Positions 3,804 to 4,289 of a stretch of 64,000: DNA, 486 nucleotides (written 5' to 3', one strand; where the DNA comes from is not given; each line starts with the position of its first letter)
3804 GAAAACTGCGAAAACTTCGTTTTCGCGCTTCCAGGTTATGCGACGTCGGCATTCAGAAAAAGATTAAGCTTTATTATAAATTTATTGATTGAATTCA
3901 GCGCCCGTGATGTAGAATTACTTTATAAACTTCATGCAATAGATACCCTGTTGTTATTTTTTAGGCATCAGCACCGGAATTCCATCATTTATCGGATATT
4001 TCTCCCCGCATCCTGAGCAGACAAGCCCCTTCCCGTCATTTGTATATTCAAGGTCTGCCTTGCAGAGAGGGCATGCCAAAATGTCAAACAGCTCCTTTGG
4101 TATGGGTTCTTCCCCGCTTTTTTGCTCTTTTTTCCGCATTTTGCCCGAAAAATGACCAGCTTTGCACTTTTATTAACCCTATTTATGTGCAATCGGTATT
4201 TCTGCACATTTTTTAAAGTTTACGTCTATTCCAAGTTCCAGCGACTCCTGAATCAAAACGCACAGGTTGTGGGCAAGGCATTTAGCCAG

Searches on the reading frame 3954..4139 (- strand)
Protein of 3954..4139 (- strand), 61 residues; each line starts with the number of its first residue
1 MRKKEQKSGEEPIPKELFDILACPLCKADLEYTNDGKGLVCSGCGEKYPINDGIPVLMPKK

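Call 5: search_protein_families(library=pfam, proteins=[window:3954-4139:-], max_evalue=0.01)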
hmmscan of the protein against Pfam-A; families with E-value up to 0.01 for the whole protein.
window:3954-4139:- (61 aa): 7 families
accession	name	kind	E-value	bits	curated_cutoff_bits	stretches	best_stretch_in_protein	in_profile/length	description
PF03966.22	Trm112p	-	1.5e-13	50.8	22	1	15-53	2-40/40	Trm112p-like protein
PF23475.1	zf-Tbcl_FmdE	-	1.9e-06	27.6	23.2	1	39-53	8-22/35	FmdE treble clef zinc finger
PF08274.17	Zn_Ribbon_YjdM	-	4.1e-05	23.9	30.8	1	22-46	4-27/30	PhnA Zinc-Ribbon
PF10080.14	FtrD-like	-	0.0032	18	26.3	1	22-51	36-64/101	Membrane iron-sulfur containing protein FtrD-like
PF02150.21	Zn_ribbon_RPB9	-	0.0056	17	25.2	1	23-51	4-34/36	RNA polymerases M/15 Kd subunit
PF24441.1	DUF7560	-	0.0061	16.7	27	0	40-53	7-20/44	Family of unknown function (DUF7560)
PF08271.17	Zn_Ribbon_TF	-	0.0062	16.5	29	1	22-47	2-28/43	TFIIB zinc-binding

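Call 43: find_encoding_contigs(protein=window:3954-4139:-, flank=3000, max_places=10)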
Protein window:3954-4139:- (61 aa): 1 contig read that carries it; 1 place shown.
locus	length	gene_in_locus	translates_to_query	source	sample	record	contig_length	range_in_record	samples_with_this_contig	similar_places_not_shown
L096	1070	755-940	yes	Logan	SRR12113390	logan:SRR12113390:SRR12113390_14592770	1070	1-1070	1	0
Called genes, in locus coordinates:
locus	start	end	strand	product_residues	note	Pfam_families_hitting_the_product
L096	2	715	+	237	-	?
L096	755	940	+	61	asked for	PF03966:Trm112p, PF23475:zf-Tbcl_FmdE (faint)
